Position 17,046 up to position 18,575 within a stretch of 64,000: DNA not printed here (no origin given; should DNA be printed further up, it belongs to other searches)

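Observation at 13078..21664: Duplicated private FAS-II elongation module (DH-KR-KAS-DH-KR-KAS-KAS-ACP plus two tandem enoyl-reductase-like MDRs)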

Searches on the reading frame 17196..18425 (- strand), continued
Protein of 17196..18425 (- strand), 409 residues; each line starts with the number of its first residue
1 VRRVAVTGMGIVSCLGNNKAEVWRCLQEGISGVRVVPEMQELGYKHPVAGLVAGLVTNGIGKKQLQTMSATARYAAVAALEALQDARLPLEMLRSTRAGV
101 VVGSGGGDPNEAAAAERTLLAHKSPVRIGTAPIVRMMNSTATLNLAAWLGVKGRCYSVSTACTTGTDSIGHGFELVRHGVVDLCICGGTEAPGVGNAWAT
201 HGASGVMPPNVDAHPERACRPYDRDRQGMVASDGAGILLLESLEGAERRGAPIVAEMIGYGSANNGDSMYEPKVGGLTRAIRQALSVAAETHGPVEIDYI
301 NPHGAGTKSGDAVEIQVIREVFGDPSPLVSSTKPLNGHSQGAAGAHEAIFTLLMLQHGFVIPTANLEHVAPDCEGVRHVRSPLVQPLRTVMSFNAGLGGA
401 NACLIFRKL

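Call 22: find_related_loci(query=A1, collection=genome_contigs, flank=10000)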
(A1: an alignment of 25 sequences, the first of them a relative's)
Query A1 (409 aa) in genome_contigs; peptide patterns used: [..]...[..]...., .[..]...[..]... (x = any residue, [..] = any of these).
599 stretches matched a pattern (row limit reached: there are more); 581 encode a relative of the query (tblastn E <= 1e-3); the best 80 are kept; 80 distinct loci.
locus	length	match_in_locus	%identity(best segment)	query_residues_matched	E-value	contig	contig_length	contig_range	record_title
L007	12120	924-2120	78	7-408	0e+0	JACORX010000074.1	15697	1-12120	MAG: Candidatus Rokuibacteriota bacterium isolate NC_groundwater_3_Ag_B-0.1um_69_29 B2_S2_coassemblyk141_615461, whole g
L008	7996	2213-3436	67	1-409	4e-168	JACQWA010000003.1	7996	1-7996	MAG: Candidatus Rokuibacteriota bacterium isolate NC_groundwater_1477_Ag_S-0.65um_67_43 S_p65_S5_coassembly_k141_78432,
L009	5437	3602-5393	51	1-408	4e-112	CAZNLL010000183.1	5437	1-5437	MAG TPA_asm: uncultured Desulfobacteraceae bacterium isolate binchicken_co334_233 genome assembly, contig: NODE_30393_le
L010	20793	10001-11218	47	1-408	5e-110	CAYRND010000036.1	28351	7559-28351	MAG TPA_asm: uncultured Phycisphaeraceae bacterium isolate SRP141376_co2_242 genome assembly, contig: NODE_3597_length_2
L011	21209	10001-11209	44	1-408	1e-97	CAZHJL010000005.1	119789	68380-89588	MAG TPA_asm: uncultured Phycisphaeraceae bacterium isolate binchicken_co17_446 genome assembly, contig: NODE_419_length_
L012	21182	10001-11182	44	1-406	2e-83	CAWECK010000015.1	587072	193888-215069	MAG: uncultured Planctomycetia bacterium isolate MFD04540.bin.2.41 genome assembly, contig: contig_6910, whole genome sh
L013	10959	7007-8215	37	2-408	3e-81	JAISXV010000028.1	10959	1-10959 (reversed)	MAG: Prevotellaceae bacterium isolate Nc350_bin194 k119_1066741, whole genome shotgun sequence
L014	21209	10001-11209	34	2-409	1e-76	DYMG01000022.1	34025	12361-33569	MAG TPA_asm: Paludibacter propionicigenes isolate SulCav_FS06-10_2_30_78 SulCav_FS06_10_474_length_34025_cov_56_395820,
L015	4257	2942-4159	35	1-409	6e-76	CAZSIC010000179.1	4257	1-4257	MAG TPA_asm: uncultured Bacteroidales bacterium isolate SRP141376_co4_236 genome assembly, contig: NODE_34148_length_425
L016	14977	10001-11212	35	1-408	9e-74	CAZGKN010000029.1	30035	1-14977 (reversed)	MAG TPA_asm: uncultured Saprospiraceae bacterium isolate SRP263991_co5_19 genome assembly, contig: NODE_3128_length_3003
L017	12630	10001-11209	35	2-409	1e-72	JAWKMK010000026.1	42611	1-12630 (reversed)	MAG: Crocinitomicaceae bacterium isolate AC3.30 AC3.30.fa-26, whole genome shotgun sequence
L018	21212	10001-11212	35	2-409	3e-71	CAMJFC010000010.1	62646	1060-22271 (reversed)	MAG: uncultured Prevotellaceae bacterium isolate SRR12081293_bin.71_metaWRAP_v1.3_MAG genome assembly, contig: ERZ122897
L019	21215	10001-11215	36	1-409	7e-79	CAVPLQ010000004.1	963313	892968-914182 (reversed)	MAG: uncultured Flavobacteriales bacterium isolate MFD09964.bin.1.3 genome assembly, contig: contig_26730, whole genome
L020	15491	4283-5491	35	3-409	7e-71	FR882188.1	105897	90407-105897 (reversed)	Bacteroides sp. CAG:709 genomic scaffold, scf67, whole genome shotgun sequence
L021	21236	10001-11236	36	2-408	9e-71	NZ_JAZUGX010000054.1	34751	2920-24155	MAG: Treponema sp. isolate T1900045282_TH20190052.MAGScoT_cleanbin_000017 SGB_5951_k141_1713088, whole genome shotgun se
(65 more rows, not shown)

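Call 26: search_protein_families(library=pfam, proteins=[L010:587-2038:+, L010:2995-3912:-, L010:5245-6978:+, L010:6971-8155:+, L010:8152-9033:+, L010:9051-10001:+, L010:16296-17495:+, L010:17492-18334:+, L010:18327-19310:-, L010:19415-20209:-], max_evalue=0.001)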
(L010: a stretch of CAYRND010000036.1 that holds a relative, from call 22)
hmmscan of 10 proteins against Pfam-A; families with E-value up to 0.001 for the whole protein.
L010:587-2038:+ (483 aa): 1 family
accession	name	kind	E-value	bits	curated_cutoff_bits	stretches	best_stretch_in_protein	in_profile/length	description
PF04932.20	Wzy_C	-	5.6e-19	68.9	31.7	1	229-376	2-149/149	O-Antigen ligase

L010:2995-3912:- (305 aa): 2 families
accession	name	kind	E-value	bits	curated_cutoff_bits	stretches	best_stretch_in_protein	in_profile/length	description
PF05050.19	Methyltransf_21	-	2.9e-20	73.5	22.7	1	105-269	1-173/173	Methyltransferase FkbM domain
PF02475.24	TRM5-TYW2_MTfase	-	2.7e-05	24.6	28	1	89-153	26-89/164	TRM5/TYW2 methyltransferase domain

L010:5245-6978:+ (577 aa): 1 family
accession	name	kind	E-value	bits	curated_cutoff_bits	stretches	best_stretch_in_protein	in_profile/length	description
PF03023.19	MurJ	-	1.4e-41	143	27.4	1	78-507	5-437/451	Lipid II flippase MurJ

L010:6971-8155:+ (394 aa): 6 families
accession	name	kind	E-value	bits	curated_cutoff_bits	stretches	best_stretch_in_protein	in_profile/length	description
PF00534.26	Glycos_transf_1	-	2.7e-35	121.8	26.4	1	205-368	5-171/172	Glycosyl transferases group 1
PF13692.12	Glyco_trans_1_4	-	3.4e-32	112.1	27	1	217-355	3-142/142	Glycosyl transferases group 1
PF13439.12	Glyco_transf_4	-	4.6e-27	95.5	28.5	1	30-193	2-169/170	Glycosyltransferase Family 4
PF13579.12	Glyco_trans_4_4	-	4.7e-19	69.7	29.7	1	30-189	1-158/158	Glycosyl transferase 4-like domain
PF20706.3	GT4-conflict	-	4.3e-10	39.6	26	1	30-323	12-315/385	Family 4 Glycosyltransferase in conflict systems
PF13477.12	Glyco_trans_4_2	-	2.3e-07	31.5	23.4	1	33-123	10-102/139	Glycosyl transferase 4-like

L010:8152-9033:+ (293 aa): 3 families
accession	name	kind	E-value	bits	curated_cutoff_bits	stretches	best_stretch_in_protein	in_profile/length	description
PF12146.15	Hydrolase_4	-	5.9e-09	36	27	1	64-179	21-138/239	Serine aminopeptidase, S33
PF00561.26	Abhydrolase_1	-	3.3e-05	24.1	25.8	1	66-149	19-102/245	alpha/beta hydrolase fold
PF02129.25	Peptidase_S15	-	7.9e-05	22.9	23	1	59-155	46-134/262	X-Pro dipeptidyl-peptidase (S15 family)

L010:9051-10001:+ (316 aa): 3 families
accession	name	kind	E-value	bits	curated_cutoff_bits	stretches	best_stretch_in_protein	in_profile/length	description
PF00561.26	Abhydrolase_1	-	6.4e-07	29.7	25.8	1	58-157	16-111/245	alpha/beta hydrolase fold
PF12697.13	Abhydrolase_6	-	2e-06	29.1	26.3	1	56-278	12-210/217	Alpha/beta hydrolase family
PF12146.15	Hydrolase_4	-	1.1e-05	25.3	27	1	57-150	19-109/239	Serine aminopeptidase, S33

L010:16296-17495:+ (399 aa): 5 families
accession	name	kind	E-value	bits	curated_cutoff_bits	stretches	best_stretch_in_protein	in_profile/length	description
PF00534.26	Glycos_transf_1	-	2.1e-17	63.6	26.4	1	201-368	11-169/172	Glycosyl transferases group 1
PF13692.12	Glyco_trans_1_4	-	1.8e-13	51.4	27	1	207-355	3-140/142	Glycosyl transferases group 1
PF13579.12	Glyco_trans_4_4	-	3.5e-08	34.4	29.7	1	27-180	6-148/158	Glycosyl transferase 4-like domain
PF13439.12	Glyco_transf_4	-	1.2e-07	32.4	28.5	1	29-180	9-155/170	Glycosyltransferase Family 4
PF13524.12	Glyco_trans_1_2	-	8.7e-07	29.4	25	1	258-380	27-137/144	Glycosyl transferase-like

L010:17492-18334:+ (280 aa): 6 families
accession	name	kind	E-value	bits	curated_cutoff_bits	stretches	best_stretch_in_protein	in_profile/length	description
PF00535.33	Glycos_transf_2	-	1.6e-23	84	23.3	1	6-123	2-122/168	Glycosyl transferase family 2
PF13641.12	Glyco_tranf_2_3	-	5.7e-14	53.1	27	1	4-231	3-216/230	Glycosyltransferase like family 2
PF13632.12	Glyco_trans_2_3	-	2.3e-07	31.3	27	1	83-229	1-123/198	Glycosyl transferase family group 2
PF10111.15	Glyco_tranf_2_2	-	3e-06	27.4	27.3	1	25-220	26-210/276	Glycosyltransferase like family 2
PF13704.12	Glyco_tranf_2_4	-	4.1e-06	27.7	27.5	1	21-90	7-81/98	Glycosyl transferase family 2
PF13506.12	Glyco_transf_21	-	1.5e-05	25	21.7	0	167-221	95-149/174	Glycosyl transferase family 21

L010:18327-19310:- (327 aa): 2 families
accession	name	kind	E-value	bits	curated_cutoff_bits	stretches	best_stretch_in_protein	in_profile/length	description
PF00089.32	Trypsin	-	3e-21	76.7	20.6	2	55-154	24-132/220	Trypsin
PF13365.12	Trypsin_2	-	2.4e-07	32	27.6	1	58-231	1-142/144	Trypsin-like peptidase domain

L010:19415-20209:- (264 aa): 2 families
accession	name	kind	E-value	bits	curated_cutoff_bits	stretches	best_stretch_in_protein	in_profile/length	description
PF18481.7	DUF5616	-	1.4e-42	145.7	27.6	1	85-246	2-139/140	Domain of unknown function (DUF5616)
PF04256.18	DUF434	-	2.1e-17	63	27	1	26-80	2-56/56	Protein of unknown function (DUF434)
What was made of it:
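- In L010 the neighbours are an O-antigen-ligase-family protein, a MurJ-type flippase and GT4/GT2 glycosyltransferases (call 26). The core is embedded in glycolipid or polysaccharide operons (call 26). L010 lies next to an O-antigen-ligase-family gene and a flippase (call 26).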

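Call 45: find_encoding_contigs(protein=P0039, flank=10000, max_places=1)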
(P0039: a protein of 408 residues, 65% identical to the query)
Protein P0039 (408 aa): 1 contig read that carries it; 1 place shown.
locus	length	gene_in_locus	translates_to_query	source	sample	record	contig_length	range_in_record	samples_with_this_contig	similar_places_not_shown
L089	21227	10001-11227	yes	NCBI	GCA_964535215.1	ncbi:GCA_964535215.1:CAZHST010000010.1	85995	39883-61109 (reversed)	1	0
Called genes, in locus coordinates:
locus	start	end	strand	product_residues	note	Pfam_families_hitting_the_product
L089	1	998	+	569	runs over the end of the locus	PF01663:Phosphodiest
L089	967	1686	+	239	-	PF09335:VTT_dom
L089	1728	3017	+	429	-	PF00201:UDPGT, PF04101:Glyco_tran_28_C (weak), PF06722:EryCIII-like_C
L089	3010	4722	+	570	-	PF01663:Phosphodiest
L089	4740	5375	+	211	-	PF01553:Acyltransferase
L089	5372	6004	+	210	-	-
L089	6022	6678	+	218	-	PF01553:Acyltransferase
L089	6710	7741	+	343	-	PF08240:ADH_N, PF00107:ADH_zinc_N, PF13602:ADH_zinc_N_2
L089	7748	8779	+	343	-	PF08240:ADH_N, PF00107:ADH_zinc_N, PF13602:ADH_zinc_N_2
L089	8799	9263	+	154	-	PF01575:MaoC_dehydratas, PF13452:FAS1_DH_region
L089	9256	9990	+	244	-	PF00106:adh_short, PF08659:KR, PF13561:adh_short_C2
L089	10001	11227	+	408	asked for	PF00109:ketoacyl-synt, PF02801:Ketoacyl-synt_C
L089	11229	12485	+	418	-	PF04101:Glyco_tran_28_C, PF06722:EryCIII-like_C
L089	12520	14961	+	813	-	-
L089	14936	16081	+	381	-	PF05368:NmrA, PF01073:3Beta_HSD, PF01370:Epimerase, PF07993:NAD_binding_4, PF13460:NAD_binding_10, PF16363:GDP_Man_Dehyd, PF01370:Epimerase, PF16363:GDP_Man_Dehyd, +3 more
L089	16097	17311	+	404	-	PF00109:ketoacyl-synt, PF00108:Thiolase_N (faint), PF02801:Ketoacyl-synt_C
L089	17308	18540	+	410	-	PF00109:ketoacyl-synt, PF02801:Ketoacyl-synt_C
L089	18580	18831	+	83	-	PF00550:PP-binding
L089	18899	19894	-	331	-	PF01073:3Beta_HSD, PF01370:Epimerase, PF02719:Polysacc_synt_2, PF04321:RmlD_sub_bind, PF07993:NAD_binding_4, PF13460:NAD_binding_10, PF16363:GDP_Man_Dehyd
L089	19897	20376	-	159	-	PF00908:dTDP_sugar_isom, PF14667:Polysacc_synt_C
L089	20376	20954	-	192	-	PF01209:Ubie_methyltran, PF08241:Methyltransf_11, PF08242:Methyltransf_12, PF13489:Methyltransf_23, PF13649:Methyltransf_25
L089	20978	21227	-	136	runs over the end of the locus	-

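Call 46: find_encoding_contigs(protein=P0058, flank=10000, max_places=1)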
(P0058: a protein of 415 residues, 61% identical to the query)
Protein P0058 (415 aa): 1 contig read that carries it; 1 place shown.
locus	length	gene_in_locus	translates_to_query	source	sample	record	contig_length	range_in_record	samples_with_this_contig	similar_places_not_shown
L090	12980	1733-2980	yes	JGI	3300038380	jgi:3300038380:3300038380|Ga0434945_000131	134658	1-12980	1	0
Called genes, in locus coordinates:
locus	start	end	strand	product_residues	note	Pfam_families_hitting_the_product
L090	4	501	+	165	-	PF00107:ADH_zinc_N, PF13602:ADH_zinc_N_2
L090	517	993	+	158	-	PF01575:MaoC_dehydratas, PF13452:FAS1_DH_region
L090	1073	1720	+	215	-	PF00106:adh_short, PF08659:KR, PF13561:adh_short_C2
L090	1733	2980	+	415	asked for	PF00109:ketoacyl-synt, PF02801:Ketoacyl-synt_C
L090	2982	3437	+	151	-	PF13452:FAS1_DH_region, PF01575:MaoC_dehydratas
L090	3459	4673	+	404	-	PF00109:ketoacyl-synt, PF02801:Ketoacyl-synt_C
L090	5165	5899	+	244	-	PF00109:ketoacyl-synt, PF02801:Ketoacyl-synt_C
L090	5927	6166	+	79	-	PF00550:PP-binding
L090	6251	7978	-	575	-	PF01663:Phosphodiest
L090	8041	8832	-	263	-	PF09335:VTT_dom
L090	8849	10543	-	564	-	PF01663:Phosphodiest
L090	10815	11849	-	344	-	PF00535:Glycos_transf_2, PF10111:Glyco_tranf_2_2 (weak), PF13506:Glyco_transf_21, PF13641:Glyco_tranf_2_3, PF13632:Glyco_trans_2_3 (weak)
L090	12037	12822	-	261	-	PF00198:2-oxoacid_dh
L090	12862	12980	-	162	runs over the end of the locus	-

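Call 47: find_encoding_contigs(protein=P0060, flank=10000, max_places=1)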
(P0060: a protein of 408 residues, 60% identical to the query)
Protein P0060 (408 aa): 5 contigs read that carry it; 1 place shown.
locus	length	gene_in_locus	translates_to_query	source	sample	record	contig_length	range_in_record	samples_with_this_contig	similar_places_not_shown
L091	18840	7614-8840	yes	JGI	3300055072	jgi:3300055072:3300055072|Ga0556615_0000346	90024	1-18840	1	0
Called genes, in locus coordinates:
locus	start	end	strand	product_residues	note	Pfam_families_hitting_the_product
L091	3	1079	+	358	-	?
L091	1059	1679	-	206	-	-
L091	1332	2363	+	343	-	PF08240:ADH_N, PF00107:ADH_zinc_N, PF13602:ADH_zinc_N_2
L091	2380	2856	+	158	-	PF01575:MaoC_dehydratas, PF13452:FAS1_DH_region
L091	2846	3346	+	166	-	PF01575:MaoC_dehydratas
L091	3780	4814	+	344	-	PF08240:ADH_N, PF00107:ADH_zinc_N, PF13602:ADH_zinc_N_2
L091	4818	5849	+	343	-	PF08240:ADH_N, PF00107:ADH_zinc_N, PF13602:ADH_zinc_N_2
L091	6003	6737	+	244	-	PF00106:adh_short, PF08659:KR, PF13561:adh_short_C2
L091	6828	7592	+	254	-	PF00106:adh_short, PF08659:KR, PF13561:adh_short_C2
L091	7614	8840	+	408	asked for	PF00109:ketoacyl-synt, PF02801:Ketoacyl-synt_C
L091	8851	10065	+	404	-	PF00109:ketoacyl-synt, PF02801:Ketoacyl-synt_C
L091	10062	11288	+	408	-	PF00109:ketoacyl-synt, PF02801:Ketoacyl-synt_C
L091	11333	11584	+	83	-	PF00550:PP-binding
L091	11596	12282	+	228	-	PF01553:Acyltransferase (weak)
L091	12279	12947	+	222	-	-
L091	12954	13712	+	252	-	PF01553:Acyltransferase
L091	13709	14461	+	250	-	PF00535:Glycos_transf_2, PF10111:Glyco_tranf_2_2, PF13641:Glyco_tranf_2_3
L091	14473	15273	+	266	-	PF09335:VTT_dom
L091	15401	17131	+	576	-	PF01663:Phosphodiest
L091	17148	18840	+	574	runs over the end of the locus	PF01663:Phosphodiest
